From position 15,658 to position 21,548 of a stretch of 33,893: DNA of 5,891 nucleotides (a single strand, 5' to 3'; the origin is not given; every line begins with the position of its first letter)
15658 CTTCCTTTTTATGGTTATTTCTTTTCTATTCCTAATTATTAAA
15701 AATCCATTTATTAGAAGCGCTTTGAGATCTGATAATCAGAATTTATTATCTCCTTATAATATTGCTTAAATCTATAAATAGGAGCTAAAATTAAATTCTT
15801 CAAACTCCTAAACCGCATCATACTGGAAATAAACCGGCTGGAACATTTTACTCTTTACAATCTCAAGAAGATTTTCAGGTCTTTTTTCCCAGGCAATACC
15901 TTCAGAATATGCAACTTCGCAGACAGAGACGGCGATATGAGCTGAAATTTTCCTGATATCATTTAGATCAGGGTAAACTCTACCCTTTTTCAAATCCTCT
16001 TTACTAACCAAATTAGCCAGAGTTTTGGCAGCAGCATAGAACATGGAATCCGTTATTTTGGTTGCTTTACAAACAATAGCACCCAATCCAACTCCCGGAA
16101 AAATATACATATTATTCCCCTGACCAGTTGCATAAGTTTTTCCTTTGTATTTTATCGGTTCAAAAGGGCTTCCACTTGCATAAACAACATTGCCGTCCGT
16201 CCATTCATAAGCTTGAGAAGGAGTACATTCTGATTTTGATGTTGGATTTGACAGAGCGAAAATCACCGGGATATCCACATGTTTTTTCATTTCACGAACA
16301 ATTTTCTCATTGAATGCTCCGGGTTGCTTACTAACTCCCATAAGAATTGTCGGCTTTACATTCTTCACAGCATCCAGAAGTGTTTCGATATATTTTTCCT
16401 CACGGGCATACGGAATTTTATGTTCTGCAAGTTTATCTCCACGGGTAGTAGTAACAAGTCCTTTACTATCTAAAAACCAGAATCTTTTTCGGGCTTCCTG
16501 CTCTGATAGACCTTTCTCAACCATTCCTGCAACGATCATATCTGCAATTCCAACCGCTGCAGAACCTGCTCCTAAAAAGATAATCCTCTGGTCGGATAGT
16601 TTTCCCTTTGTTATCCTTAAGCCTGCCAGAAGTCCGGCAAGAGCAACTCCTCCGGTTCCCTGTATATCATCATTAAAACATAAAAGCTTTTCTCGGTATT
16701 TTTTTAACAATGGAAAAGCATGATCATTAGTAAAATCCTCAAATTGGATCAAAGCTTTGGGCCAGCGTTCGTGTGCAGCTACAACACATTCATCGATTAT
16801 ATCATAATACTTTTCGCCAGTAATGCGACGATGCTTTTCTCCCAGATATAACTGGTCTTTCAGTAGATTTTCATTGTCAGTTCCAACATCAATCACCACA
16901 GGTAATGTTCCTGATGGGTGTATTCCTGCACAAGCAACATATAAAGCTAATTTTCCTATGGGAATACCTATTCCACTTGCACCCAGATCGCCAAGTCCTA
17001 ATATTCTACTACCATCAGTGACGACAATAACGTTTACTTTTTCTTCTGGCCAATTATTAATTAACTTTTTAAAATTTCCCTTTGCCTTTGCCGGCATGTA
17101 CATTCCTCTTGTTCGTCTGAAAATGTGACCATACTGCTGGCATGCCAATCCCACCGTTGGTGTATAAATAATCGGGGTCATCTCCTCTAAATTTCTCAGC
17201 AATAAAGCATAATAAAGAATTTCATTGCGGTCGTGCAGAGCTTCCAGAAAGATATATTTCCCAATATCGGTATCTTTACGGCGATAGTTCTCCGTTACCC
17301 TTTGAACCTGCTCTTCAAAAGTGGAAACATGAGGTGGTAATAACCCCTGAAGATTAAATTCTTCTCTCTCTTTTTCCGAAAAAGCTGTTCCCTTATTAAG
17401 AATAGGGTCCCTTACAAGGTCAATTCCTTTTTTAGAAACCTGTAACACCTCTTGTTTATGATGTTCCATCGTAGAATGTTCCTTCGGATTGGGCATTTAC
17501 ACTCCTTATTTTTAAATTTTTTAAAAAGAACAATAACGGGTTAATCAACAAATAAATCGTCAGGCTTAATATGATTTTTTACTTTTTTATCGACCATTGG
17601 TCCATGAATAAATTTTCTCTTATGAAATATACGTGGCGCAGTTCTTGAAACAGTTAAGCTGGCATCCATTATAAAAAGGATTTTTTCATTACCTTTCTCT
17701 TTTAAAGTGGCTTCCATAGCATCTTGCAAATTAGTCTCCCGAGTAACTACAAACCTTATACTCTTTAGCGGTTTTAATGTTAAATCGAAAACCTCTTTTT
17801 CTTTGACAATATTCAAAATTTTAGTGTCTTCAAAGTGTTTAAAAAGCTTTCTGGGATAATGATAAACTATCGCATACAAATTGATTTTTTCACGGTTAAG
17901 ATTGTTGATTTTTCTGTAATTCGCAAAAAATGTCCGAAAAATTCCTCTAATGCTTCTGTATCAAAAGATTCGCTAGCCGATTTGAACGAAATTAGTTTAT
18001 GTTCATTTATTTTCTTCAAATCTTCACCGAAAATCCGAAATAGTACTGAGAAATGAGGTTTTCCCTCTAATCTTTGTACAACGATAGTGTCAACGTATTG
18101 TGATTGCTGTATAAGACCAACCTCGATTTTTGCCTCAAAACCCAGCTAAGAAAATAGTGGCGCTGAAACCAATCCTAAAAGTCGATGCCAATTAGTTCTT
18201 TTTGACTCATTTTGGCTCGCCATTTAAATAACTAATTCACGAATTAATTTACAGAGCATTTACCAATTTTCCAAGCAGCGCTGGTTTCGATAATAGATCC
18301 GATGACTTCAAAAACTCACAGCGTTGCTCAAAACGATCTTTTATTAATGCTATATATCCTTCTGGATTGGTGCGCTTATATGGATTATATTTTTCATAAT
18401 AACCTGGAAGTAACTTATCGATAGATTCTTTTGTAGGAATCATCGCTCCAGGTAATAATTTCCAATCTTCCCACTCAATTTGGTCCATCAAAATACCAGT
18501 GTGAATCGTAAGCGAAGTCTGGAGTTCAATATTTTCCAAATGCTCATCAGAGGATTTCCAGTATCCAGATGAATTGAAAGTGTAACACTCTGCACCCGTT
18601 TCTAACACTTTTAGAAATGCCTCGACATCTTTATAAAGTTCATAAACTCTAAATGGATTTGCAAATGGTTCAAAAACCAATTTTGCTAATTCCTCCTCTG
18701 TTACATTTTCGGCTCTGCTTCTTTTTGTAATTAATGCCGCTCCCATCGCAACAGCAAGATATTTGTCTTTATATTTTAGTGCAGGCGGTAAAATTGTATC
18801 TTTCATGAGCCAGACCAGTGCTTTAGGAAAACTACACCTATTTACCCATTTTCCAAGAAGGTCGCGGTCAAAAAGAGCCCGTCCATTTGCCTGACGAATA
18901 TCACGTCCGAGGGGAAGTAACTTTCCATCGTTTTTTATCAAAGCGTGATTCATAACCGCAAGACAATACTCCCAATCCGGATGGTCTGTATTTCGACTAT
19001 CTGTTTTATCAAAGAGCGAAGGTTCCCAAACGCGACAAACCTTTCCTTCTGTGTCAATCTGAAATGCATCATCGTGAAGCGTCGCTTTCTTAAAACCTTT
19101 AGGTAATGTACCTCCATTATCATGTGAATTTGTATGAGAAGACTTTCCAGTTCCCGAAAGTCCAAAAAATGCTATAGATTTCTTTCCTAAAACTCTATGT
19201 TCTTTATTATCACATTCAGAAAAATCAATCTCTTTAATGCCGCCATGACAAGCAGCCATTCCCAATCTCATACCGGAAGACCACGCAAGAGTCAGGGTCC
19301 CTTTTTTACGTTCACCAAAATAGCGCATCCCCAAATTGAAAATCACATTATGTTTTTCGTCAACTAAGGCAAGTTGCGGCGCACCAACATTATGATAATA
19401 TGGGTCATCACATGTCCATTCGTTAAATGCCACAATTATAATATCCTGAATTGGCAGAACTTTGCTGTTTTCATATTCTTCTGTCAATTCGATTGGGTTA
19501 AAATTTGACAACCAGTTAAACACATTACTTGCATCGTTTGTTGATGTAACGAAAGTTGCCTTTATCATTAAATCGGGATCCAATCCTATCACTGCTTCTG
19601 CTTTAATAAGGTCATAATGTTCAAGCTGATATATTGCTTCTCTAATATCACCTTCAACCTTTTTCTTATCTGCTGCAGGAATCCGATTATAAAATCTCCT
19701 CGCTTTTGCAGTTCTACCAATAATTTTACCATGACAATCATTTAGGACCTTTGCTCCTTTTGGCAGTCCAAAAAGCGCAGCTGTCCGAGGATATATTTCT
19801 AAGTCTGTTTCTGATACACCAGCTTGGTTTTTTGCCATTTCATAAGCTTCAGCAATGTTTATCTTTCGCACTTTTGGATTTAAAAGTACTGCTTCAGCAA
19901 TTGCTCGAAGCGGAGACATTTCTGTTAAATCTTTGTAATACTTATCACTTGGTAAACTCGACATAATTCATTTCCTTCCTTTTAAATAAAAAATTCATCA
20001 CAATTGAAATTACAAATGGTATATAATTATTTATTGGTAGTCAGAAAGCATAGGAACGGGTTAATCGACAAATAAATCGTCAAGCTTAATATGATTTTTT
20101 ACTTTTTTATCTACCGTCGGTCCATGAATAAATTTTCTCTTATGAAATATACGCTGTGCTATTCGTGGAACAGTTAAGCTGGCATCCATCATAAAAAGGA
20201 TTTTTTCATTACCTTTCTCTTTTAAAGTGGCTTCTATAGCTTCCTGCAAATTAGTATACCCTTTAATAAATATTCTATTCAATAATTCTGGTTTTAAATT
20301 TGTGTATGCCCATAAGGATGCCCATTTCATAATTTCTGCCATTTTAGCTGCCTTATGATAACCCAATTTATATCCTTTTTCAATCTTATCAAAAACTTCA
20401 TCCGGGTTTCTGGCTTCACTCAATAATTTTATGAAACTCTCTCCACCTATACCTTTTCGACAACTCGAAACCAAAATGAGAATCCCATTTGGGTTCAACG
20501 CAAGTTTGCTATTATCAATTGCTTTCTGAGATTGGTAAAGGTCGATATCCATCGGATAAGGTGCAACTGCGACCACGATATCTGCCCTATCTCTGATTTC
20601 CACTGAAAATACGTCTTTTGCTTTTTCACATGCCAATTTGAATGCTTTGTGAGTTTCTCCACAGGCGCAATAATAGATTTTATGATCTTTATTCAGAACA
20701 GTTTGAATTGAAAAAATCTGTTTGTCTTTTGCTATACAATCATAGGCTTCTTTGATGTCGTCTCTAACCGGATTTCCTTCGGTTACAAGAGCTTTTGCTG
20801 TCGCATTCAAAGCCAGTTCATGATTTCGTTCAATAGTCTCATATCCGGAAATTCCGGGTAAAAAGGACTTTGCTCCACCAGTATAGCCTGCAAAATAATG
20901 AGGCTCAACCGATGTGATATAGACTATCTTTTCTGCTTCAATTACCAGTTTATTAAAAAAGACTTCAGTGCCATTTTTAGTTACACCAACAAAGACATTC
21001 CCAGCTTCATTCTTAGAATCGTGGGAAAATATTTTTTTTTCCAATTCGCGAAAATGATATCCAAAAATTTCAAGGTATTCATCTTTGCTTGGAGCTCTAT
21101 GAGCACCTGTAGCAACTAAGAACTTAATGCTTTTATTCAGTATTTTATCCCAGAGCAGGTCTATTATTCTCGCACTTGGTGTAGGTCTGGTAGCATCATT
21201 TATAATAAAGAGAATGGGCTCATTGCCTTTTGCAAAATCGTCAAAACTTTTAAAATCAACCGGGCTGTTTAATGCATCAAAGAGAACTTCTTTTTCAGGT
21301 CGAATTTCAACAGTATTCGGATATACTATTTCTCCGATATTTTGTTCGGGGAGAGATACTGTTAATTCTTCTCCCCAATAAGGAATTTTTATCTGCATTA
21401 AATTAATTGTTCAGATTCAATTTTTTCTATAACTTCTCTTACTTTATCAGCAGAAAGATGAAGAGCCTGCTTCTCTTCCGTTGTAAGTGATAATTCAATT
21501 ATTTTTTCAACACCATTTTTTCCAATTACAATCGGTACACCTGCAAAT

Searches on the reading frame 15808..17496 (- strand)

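Call 5: search_protein_families(library=pfam, proteins=[window:15808-17496:-], max_evalue=0.001)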
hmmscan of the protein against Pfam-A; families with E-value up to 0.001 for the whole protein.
window:15808-17496:- (562 aa): 2 families
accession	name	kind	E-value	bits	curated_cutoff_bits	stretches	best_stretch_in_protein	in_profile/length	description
PF03949.21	Malic_M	-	1.6e-107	359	23.5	1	278-530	1-258/258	Malic enzyme, NAD binding domain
PF00390.24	malic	-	1.4e-72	243.7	23.1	1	88-268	1-182/182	Malic enzyme, N-terminal domain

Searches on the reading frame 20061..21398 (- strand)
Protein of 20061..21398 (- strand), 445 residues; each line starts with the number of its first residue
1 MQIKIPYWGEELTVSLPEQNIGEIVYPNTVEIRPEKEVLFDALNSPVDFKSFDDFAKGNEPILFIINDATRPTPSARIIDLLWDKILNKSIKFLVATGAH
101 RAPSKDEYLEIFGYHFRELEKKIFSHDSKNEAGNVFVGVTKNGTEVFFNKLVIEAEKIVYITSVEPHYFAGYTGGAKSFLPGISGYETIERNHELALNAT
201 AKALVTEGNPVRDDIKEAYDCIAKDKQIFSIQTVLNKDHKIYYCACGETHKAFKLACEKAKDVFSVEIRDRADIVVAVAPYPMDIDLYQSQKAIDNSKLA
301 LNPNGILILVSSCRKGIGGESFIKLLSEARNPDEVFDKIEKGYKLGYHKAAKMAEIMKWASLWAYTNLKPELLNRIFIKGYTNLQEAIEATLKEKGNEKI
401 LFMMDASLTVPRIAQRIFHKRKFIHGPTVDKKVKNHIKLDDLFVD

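Call 3: search_protein_families(library=pfam, proteins=[window:20061-21398:-], max_evalue=0.01)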
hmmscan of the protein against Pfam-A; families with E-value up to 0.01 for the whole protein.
window:20061-21398:- (445 aa): 2 families
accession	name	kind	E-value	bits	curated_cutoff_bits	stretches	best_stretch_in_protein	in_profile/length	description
PF09861.14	Lar_N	-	2.1e-48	164.7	23.3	1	10-199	4-198/204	Lactate racemase N-terminal domain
PF21113.2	LarA_C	-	9.2e-15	55.3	25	1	271-402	5-142/152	Lactate racemase C-terminal domain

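Call 6: search_protein_families(library=ncbifam, proteins=[window:20061-21398:-], max_evalue=0.001)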
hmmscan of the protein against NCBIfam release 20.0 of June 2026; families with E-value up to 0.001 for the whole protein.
window:20061-21398:- (445 aa): 6 families
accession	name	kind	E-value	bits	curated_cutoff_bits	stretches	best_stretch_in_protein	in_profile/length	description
NF052593.1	NPN_racem_MAR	equivalog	4.6e-105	351.6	500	1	3-412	1-414/415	nickel-dependent malate racemase, LarAH6 family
NF052595.1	NPN_LarAH5_MAR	equivalog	2.8e-83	280.2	462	1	3-411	1-413/415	nickel-dependent malate racemase, LarAH5 family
NF033504.2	Ni_dep_LarA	equivalog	2.4e-80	270.3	460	1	2-410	1-419/422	nickel-dependent lactate racemase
NF052525.1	NPN_LarAH10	equivalog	1.4e-76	257.9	540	1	2-411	2-425/426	NPN-dependent 2-hydroxyacid racemase, LarAH10 family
NF052592.1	LarAH_14_15_16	equivalog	1.1e-15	57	740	1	24-238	31-256/520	NPN-dependent hydroxyacid isomerase, LarAH14/15/16 family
NF052594.1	NPN_18_hexonate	equivalog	1.5e-14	53.5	500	1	58-319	23-301/411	nickel-dependent putative hexonate epimerase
